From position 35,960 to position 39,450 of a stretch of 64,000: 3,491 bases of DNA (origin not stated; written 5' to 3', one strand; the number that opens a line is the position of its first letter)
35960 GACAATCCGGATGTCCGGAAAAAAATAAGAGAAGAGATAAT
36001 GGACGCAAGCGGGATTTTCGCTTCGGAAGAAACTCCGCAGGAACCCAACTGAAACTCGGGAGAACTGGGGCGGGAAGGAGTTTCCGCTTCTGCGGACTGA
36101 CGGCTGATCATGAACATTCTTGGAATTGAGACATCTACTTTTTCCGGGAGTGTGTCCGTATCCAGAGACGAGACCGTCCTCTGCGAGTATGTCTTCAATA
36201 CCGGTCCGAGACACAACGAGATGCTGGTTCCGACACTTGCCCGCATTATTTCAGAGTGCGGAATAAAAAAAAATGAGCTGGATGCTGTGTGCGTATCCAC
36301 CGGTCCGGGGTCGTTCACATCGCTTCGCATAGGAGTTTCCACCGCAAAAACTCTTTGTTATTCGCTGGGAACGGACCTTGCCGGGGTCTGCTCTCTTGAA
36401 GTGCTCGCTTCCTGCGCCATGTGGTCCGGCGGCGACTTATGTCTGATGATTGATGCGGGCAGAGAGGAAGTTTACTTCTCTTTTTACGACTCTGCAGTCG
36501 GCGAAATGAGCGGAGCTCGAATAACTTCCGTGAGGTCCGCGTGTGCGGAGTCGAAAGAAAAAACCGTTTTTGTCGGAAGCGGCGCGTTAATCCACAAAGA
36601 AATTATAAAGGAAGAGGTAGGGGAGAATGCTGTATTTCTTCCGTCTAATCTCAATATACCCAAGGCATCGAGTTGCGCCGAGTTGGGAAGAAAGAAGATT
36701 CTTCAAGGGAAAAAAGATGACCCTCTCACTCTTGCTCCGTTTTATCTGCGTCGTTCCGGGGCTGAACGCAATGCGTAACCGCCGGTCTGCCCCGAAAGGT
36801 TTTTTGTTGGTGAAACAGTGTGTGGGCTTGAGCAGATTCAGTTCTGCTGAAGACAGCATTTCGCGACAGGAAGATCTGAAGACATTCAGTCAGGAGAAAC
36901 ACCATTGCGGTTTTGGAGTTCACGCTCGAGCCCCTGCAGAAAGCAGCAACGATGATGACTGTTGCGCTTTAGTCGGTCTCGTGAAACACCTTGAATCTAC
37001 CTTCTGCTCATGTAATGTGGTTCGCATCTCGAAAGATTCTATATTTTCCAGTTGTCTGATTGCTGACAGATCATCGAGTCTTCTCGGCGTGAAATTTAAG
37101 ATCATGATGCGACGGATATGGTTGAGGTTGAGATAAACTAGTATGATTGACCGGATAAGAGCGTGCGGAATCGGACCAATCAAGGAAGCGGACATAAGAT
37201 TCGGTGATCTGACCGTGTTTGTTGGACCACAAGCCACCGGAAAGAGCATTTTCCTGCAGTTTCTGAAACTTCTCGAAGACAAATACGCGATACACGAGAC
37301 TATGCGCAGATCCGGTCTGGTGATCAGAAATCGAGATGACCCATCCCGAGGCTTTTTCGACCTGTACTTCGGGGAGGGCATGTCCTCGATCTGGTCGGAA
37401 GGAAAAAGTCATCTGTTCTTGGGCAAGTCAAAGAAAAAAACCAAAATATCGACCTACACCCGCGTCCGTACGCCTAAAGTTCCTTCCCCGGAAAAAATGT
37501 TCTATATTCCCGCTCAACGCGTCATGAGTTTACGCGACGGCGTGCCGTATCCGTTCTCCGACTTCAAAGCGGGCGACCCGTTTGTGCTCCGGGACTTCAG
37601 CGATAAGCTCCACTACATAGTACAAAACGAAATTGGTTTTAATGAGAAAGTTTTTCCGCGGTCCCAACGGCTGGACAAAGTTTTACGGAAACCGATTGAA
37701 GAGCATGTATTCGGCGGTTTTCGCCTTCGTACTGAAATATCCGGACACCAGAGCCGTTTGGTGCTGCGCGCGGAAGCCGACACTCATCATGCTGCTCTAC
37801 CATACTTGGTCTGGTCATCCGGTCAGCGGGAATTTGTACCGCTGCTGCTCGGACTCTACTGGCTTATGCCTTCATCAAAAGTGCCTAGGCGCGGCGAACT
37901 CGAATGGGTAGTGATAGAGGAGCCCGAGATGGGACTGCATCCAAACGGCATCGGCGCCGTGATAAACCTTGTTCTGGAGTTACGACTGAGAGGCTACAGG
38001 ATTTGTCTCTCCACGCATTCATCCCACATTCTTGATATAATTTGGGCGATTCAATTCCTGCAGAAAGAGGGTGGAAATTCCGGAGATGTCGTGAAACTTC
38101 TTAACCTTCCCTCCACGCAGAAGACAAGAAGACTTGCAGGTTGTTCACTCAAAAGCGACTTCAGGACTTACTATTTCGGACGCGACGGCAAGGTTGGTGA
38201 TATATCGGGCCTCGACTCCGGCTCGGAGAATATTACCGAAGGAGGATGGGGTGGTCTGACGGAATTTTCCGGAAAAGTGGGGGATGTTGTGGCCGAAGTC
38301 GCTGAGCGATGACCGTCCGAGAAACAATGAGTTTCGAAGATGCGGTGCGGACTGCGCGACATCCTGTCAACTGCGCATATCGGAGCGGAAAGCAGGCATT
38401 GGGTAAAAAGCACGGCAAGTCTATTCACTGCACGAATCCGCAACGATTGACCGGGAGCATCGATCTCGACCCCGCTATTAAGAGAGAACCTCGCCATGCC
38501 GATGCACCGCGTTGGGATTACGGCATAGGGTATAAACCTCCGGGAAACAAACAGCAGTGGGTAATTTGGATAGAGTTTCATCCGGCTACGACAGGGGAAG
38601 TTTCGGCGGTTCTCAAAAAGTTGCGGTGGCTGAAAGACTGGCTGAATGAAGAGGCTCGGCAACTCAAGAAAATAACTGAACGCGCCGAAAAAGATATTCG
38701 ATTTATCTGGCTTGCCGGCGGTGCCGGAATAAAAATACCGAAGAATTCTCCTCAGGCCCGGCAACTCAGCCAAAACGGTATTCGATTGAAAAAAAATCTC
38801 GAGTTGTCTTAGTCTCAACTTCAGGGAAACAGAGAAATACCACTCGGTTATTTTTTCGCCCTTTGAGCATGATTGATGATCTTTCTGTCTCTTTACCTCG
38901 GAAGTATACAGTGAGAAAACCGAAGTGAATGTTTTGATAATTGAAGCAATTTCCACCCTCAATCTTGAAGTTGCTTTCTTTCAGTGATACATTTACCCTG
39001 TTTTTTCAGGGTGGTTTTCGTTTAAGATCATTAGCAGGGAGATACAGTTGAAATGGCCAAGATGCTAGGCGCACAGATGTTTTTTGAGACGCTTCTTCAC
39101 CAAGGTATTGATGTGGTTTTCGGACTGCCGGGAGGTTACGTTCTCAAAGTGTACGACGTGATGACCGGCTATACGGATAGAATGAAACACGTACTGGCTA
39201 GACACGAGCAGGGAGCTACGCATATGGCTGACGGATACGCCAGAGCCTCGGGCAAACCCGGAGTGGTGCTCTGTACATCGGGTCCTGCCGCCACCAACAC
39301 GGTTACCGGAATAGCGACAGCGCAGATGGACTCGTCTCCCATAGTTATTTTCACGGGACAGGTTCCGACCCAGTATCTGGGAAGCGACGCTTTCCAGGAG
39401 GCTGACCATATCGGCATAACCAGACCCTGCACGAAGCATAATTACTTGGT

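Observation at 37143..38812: Isolated ATPase plus unknown-partner cassette between tsaB and ilvB: candidate undescribed defence-type system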

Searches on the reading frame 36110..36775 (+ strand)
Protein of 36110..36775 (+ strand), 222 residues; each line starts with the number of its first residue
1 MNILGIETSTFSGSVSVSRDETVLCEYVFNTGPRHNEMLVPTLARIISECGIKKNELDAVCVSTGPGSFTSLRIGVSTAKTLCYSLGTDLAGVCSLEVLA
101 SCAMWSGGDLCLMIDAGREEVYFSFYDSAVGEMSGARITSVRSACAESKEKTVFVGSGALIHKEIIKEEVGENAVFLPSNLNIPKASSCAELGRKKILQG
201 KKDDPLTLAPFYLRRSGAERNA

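Call 33: find_related_loci(query=window:36110-36775:+, collection=metagenome_contigs, flank=8000)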
Query window:36110-36775:+ (222 aa) in metagenome_contigs; peptide patterns used: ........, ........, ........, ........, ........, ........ (x = any residue, [..] = any of these).
529 stretches matched a pattern; 11 encode a relative of the query (tblastn E <= 1e-3); 11 distinct loci.
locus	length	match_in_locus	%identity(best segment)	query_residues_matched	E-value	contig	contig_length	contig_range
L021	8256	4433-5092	71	1-220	2e-107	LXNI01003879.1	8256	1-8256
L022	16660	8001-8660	70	1-220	5e-105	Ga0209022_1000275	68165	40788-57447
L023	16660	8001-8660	70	1-220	3e-104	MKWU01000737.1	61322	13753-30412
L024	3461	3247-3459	77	1-71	5e-35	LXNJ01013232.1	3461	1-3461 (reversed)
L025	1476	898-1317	36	1-127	2e-18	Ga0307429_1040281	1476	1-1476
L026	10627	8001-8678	24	1-218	2e-16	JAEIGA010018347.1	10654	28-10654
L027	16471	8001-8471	32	1-142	1e-13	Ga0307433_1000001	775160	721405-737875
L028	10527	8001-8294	34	3-100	2e-9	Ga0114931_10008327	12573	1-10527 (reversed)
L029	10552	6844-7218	29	3-124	3e-9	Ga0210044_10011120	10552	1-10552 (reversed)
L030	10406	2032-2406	29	3-124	3e-8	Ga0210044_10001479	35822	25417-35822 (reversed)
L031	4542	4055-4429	28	3-124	5e-8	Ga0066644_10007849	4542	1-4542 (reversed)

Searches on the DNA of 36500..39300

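Call 70: search_rna_families(source=window, start=36500, end=39300, threshold=evalue, max_evalue=1)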
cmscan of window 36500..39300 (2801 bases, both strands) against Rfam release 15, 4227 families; matches with E-value up to 1: 0.
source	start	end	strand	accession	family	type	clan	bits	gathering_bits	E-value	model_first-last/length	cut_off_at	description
